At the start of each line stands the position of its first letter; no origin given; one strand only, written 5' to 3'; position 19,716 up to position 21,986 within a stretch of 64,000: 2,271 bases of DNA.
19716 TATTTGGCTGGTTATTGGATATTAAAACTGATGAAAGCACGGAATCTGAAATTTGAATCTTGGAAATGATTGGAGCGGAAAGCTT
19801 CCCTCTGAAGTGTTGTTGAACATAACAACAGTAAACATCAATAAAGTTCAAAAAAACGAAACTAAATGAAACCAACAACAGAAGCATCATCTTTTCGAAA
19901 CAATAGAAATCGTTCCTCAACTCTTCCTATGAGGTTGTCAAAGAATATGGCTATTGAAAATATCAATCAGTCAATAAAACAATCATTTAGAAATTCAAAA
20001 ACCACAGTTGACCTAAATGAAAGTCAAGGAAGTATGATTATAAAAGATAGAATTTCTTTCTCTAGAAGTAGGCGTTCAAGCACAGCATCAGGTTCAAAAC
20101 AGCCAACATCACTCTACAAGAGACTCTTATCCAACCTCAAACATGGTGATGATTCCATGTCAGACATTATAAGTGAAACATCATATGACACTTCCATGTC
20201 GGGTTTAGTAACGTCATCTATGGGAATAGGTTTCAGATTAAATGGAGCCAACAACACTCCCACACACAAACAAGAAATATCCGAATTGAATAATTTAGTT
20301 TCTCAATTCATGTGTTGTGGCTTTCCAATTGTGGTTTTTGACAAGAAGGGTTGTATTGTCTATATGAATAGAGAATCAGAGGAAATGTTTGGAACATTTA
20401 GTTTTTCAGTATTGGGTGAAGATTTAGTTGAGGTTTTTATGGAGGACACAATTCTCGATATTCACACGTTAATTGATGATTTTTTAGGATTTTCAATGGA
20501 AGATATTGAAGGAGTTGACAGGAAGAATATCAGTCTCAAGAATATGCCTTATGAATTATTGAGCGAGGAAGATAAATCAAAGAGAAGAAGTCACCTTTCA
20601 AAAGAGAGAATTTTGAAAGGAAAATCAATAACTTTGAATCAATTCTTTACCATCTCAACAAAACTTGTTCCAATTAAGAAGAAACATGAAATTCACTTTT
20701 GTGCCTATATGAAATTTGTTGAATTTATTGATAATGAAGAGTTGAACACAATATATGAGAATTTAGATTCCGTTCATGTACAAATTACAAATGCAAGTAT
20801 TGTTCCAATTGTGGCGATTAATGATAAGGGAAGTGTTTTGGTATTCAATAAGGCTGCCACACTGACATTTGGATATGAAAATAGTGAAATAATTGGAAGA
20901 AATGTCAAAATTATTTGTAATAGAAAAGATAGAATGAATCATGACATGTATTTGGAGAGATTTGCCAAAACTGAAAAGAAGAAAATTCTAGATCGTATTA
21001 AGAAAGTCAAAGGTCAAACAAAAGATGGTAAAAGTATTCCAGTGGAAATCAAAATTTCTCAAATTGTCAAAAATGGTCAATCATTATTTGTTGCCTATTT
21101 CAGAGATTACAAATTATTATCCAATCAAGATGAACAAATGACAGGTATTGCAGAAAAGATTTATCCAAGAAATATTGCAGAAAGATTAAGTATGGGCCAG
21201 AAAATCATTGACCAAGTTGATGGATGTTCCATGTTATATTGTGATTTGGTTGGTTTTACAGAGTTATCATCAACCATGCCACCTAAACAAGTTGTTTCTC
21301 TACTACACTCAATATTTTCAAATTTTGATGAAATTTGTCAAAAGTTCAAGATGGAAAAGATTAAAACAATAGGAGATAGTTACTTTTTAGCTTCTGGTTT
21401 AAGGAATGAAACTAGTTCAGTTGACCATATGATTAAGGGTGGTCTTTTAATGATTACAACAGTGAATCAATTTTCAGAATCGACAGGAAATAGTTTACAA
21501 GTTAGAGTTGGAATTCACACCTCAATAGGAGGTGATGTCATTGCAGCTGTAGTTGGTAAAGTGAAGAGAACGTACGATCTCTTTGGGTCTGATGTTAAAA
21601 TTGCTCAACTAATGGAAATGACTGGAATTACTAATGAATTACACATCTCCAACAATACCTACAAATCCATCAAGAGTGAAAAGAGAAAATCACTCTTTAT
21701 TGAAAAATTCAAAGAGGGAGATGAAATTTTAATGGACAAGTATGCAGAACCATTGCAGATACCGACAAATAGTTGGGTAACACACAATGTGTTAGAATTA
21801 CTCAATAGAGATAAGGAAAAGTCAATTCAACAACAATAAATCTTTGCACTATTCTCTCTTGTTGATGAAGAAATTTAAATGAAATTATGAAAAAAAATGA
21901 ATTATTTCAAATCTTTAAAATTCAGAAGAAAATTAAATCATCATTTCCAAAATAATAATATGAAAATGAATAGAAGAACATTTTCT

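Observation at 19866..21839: PAS-PAS-cyclase with substituted transition-state residues: candidate novel sensory (pseudo)cyclase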

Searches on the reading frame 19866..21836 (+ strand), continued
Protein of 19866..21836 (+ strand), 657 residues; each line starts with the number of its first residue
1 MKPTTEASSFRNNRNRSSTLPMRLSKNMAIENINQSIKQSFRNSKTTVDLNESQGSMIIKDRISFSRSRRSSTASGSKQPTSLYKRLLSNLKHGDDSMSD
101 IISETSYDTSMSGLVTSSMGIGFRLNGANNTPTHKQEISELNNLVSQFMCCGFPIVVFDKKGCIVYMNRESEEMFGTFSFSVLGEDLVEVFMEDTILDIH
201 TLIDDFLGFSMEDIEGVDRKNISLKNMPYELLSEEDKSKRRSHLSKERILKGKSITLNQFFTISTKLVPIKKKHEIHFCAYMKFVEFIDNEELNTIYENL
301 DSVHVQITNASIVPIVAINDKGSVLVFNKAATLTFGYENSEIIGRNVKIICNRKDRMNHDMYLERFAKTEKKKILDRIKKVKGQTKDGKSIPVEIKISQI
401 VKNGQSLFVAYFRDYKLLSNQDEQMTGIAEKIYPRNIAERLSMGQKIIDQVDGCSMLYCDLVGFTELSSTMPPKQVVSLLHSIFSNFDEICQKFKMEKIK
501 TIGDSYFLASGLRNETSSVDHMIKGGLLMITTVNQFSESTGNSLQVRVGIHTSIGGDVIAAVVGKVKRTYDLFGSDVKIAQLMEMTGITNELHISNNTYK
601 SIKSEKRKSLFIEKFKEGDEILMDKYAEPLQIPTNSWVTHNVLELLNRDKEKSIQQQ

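Call 68: search_protein_families(library=pfam, proteins=[P0010, P0013, P0161, P0088, P0001, P0055], max_evalue=0.00001)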
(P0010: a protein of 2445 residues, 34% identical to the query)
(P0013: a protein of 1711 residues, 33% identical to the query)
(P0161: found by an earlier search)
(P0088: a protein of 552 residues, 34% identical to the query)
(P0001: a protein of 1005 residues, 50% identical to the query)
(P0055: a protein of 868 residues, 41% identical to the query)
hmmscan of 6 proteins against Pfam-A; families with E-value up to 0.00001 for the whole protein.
P0010 (2445 aa): 8 families
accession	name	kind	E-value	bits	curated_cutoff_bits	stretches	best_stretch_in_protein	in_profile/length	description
PF00989.32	PAS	-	9.8e-152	496.3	22.6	13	832-936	11-113/113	PAS fold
PF13426.13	PAS_9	-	2.2e-131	429.8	27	11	834-937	3-102/103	PAS domain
PF08448.16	PAS_4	-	6e-61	203.9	23.1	0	1839-1935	3-94/110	PAS fold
PF24820.1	Diguanyl_cycl_sensor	-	5.2e-40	136.2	28.1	0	1961-2053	2-96/109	Diguanylate cyclase-like sensor domain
PF13188.13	PAS_8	-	1.7e-36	123.3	21.8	0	2331-2380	4-50/65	PAS domain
PF08447.18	PAS_3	-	4.6e-18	65.7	25.6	0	846-918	3-73/89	PAS fold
PF13596.12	PAS_10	-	2.5e-13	51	22.1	0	2333-2380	4-50/106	PAS domain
PF17765.7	MLTR_LBD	-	4.7e-11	43.5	26.3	0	1709-1741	7-39/168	MmyB-like transcription regulator ligand binding domain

P0013 (1711 aa): 10 families
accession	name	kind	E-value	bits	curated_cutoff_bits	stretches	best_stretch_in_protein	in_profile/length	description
PF00989.32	PAS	-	2.3e-168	549.9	22.6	13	464-558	6-96/113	PAS fold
PF13426.13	PAS_9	-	3.9e-129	422.6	27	10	222-326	3-102/103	PAS domain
PF08448.16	PAS_4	-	1.2e-64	215.9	23.1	0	467-585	2-110/110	PAS fold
PF24820.1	Diguanyl_cycl_sensor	-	3.4e-52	175.4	28.1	0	1357-1445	8-98/109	Diguanylate cyclase-like sensor domain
PF13188.13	PAS_8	-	3.3e-45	151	21.8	0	213-250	4-38/65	PAS domain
PF08447.18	PAS_3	-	2.5e-26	92.2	25.6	0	359-438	2-79/89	PAS fold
PF08446.17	PAS_2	-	2.6e-13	51.1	21.4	0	473-553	19-104/107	PAS fold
PF13596.12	PAS_10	-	1.7e-08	35.5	22.1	0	1599-1654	3-57/106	PAS domain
PF17765.7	MLTR_LBD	-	6.6e-07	30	26.3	0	212-247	6-41/168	MmyB-like transcription regulator ligand binding domain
PF24990.1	PAS_13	-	2.7e-06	28.2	27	0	1230-1267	1-38/143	ERT1/acuK family PAS domain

P0161 (544 aa): 5 families
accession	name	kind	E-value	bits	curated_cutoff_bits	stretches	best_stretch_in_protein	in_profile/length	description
PF00211.25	Guanylate_cyc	-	3.3e-50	170.6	21.9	1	343-524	5-180/183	Adenylate and Guanylate cyclase catalytic domain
PF00989.32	PAS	-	9.6e-19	67.9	22.6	2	70-130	10-70/113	PAS fold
PF13426.13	PAS_9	-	5.4e-15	56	27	1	208-306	8-102/103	PAS domain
PF24820.1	Diguanyl_cycl_sensor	-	2e-10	41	28.1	0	203-304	8-109/109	Diguanylate cyclase-like sensor domain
PF08448.16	PAS_4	-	1.3e-09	38.7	23.1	1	70-149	4-83/110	PAS fold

P0088 (552 aa): 6 families
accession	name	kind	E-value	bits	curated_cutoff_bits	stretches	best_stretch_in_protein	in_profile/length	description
PF00211.25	Guanylate_cyc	-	9.3e-60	201.8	21.9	1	367-549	4-180/183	Adenylate and Guanylate cyclase catalytic domain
PF00989.32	PAS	-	9.1e-27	93.7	22.6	2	103-190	10-94/113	PAS fold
PF13426.13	PAS_9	-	7.9e-25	87.6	27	2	233-332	9-102/103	PAS domain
PF24820.1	Diguanyl_cycl_sensor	-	9.2e-09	35.7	28.1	0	101-200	3-105/109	Diguanylate cyclase-like sensor domain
PF08448.16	PAS_4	-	8.5e-08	32.8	23.1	0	103-206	4-106/110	PAS fold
PF08447.18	PAS_3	-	2e-07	31.6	25.6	0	117-183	2-66/89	PAS fold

P0001 (1005 aa): 5 families
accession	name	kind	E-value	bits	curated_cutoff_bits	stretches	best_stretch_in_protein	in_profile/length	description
PF00211.25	Guanylate_cyc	-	4.5e-44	150.7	21.9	1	809-969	4-162/183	Adenylate and Guanylate cyclase catalytic domain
PF13426.13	PAS_9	-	5.6e-12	46.3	27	1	676-774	4-100/103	PAS domain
PF00989.32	PAS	-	5.6e-12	46.1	22.6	1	666-770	4-108/113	PAS fold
PF08448.16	PAS_4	-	1.5e-07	32.1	23.1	0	512-565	5-58/110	PAS fold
PF13188.13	PAS_8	-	3.9e-06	27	21.8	0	512-551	11-47/65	PAS domain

P0055 (868 aa): 6 families
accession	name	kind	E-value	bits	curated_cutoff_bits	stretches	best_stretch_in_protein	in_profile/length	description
PF00211.25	Guanylate_cyc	-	4.2e-25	88.8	21.9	1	666-830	6-156/183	Adenylate and Guanylate cyclase catalytic domain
PF00989.32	PAS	-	3.7e-17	62.8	22.6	1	521-629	6-112/113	PAS fold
PF13426.13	PAS_9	-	5.4e-14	52.8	27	1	529-629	4-100/103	PAS domain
PF08448.16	PAS_4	-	4.4e-09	37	23.1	0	362-425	6-69/110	PAS fold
PF13188.13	PAS_8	-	1e-06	28.9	21.8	0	361-402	11-48/65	PAS domain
PF24820.1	Diguanyl_cycl_sensor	-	3.8e-06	27.2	28.1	0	363-427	8-72/109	Diguanylate cyclase-like sensor domain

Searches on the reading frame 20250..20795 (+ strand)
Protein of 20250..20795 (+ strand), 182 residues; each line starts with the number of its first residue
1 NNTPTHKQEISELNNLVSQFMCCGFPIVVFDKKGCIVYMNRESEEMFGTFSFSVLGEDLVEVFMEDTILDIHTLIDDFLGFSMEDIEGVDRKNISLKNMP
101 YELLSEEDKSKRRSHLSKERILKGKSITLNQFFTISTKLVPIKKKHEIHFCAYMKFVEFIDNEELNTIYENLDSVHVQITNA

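Call 58: find_homologous_proteins(query=A3, max_evalue=0.001)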
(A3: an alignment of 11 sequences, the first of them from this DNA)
Query A3 (11 sequences): 1229 candidates shared short words with the query, none scored E <= 0.001.

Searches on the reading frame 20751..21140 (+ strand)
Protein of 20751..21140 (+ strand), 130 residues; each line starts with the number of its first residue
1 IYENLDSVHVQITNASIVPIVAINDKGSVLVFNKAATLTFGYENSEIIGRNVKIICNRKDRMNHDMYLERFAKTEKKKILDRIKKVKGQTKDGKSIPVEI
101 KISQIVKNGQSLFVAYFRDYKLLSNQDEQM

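Call 17: search_solved_structures(query=window:20751-21140:+, max_evalue=0.01, show_alignments=5)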
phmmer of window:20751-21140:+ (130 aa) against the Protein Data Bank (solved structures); distinct sequences matched with E-value up to 0.01: 15.
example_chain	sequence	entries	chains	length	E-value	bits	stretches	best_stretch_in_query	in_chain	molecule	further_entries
1d06_A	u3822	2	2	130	7.5e-18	67.7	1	20-119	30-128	nitrogen fixation regulatory protein fixL | FIXL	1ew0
8js5_A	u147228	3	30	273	9e-15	57.8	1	20-120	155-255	Sensor protein FixL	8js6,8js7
1dp6_A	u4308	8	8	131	2e-14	56.7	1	20-120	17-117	FIXL PROTEIN | SENSOR PROTEIN FIXL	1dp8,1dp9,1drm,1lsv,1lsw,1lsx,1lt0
1xj4_A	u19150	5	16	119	2.5e-14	56.3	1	20-120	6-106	Sensor protein fixL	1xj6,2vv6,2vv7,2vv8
1xj2_A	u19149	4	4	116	3e-14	56.1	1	21-120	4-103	Sensor protein fixL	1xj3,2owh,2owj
1y28_A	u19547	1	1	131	5.3e-14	55.3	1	20-120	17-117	Sensor protein fixL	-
2cmn_A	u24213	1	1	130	1.4e-13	53.9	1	20-120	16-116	SENSOR PROTEIN FIXL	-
9cdr_A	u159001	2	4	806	1.1e-10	44.6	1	15-129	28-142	Oxygen sensor protein DosP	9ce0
9cmf_A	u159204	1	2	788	1.6e-10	44.1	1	18-129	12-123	Oxygen sensor protein DosP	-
1v9y_A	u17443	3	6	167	1.8e-10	43.9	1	14-129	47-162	Heme pas sensor protein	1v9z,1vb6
9bgv_A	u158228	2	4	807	3e-10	43.2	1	15-129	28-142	Oxygen sensor protein DosP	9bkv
9clo_A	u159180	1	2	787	4.1e-10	42.8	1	18-129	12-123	Oxygen sensor protein DosP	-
1s66_L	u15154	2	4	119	5.2e-10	42.4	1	15-119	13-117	Hypothetical protein yddU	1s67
10jx_A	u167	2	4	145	0.0023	21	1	19-107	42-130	Multi-sensor signal transduction histidine kinase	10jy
3bwl_A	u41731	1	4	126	0.0084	19.2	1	22-119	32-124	Sensor protein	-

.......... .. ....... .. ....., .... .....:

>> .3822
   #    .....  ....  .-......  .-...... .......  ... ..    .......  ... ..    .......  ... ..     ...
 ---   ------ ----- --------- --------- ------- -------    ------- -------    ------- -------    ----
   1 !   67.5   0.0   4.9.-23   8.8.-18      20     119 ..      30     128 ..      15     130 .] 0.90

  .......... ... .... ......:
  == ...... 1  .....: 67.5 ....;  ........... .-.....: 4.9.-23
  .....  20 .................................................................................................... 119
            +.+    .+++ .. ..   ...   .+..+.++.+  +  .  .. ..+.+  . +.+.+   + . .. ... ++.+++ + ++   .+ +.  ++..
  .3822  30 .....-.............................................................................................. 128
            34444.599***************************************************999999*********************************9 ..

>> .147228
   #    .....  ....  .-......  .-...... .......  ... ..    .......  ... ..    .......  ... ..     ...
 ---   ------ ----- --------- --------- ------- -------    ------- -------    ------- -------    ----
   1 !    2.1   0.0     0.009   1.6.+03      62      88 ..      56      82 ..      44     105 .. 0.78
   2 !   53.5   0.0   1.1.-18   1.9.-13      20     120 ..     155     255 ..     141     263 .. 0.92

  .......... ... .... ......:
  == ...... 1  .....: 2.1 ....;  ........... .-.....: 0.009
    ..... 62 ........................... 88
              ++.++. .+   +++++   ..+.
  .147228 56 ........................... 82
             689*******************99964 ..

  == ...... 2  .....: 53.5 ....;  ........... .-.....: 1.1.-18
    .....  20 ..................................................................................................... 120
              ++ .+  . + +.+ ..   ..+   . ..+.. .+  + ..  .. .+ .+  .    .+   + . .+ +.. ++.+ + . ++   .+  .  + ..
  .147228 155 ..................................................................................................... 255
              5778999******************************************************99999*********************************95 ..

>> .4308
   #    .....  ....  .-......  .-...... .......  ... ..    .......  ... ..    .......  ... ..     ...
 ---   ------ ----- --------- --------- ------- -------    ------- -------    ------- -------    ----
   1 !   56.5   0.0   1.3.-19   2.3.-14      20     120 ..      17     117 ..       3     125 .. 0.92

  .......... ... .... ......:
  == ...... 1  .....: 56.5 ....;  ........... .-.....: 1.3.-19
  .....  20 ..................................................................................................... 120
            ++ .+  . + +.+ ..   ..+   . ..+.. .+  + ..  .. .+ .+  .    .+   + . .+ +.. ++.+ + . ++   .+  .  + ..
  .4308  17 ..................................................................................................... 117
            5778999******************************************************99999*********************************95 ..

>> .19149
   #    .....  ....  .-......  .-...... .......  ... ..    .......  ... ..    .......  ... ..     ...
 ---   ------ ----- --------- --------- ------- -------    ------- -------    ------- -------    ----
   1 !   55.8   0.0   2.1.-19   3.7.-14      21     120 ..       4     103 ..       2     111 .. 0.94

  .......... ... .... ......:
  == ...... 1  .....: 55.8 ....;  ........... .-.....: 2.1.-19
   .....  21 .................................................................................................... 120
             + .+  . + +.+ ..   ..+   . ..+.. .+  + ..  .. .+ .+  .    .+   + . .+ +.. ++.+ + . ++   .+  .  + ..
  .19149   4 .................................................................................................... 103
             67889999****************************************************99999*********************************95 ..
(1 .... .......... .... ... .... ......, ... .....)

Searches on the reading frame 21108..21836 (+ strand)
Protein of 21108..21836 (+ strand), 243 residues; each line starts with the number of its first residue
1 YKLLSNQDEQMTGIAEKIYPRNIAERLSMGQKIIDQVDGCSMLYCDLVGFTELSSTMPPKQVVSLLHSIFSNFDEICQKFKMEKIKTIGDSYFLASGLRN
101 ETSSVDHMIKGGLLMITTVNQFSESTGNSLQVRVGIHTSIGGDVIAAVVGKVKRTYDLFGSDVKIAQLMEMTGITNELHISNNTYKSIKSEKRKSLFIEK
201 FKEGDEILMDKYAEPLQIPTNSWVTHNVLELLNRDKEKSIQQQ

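Call 38: find_homologous_proteins(query=A1, max_evalue=1e-15)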
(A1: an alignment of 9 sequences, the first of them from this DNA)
Query A1 (9 sequences) (243 aa, profile of the alignment): 1942 proteins with E <= 1e-15 among 7010 candidates; the best 120 are listed.
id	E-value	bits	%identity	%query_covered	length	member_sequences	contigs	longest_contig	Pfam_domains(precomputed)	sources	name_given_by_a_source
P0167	3.5e-48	182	39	76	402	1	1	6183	PF20967.3,PF00211.26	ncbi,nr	ncbi:MAG: adenylate/guanylate cyclase domain-containing protein [Leptospiraceae bacterium]|nr:adenyl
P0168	3.8e-48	182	43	77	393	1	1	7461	PF00211.26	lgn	-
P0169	2.1e-46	176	40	79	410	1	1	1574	PF20967.3,PF00211.26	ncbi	-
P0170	2.1e-46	176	38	77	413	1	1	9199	PF20967.3,PF00211.26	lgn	-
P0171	4.2e-46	175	34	83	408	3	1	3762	PF00211.26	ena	-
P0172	1.4e-45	174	40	72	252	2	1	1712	PF00211.26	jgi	jgi:adenylate cyclase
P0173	2.0e-45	173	40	72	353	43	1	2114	PF00211.26,PF00072.31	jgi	-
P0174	2.6e-45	173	42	71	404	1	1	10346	PF00211.26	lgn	-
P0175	2.9e-45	173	37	82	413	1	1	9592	PF00211.26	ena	-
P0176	3.8e-45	172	40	72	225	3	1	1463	PF00211.26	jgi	jgi:class 3 adenylate cyclase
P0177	5.3e-45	172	40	77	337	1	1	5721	PF00211.26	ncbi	-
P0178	7.0e-45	171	42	72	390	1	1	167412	PF00211.26,PF00072.31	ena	-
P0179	9.7e-45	171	39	71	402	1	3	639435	PF00211.26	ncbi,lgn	-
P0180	9.7e-45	171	44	69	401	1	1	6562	PF20967.3,PF00211.26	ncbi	-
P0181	9.8e-45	171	41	72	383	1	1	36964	PF00211.26,PF00072.31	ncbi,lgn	-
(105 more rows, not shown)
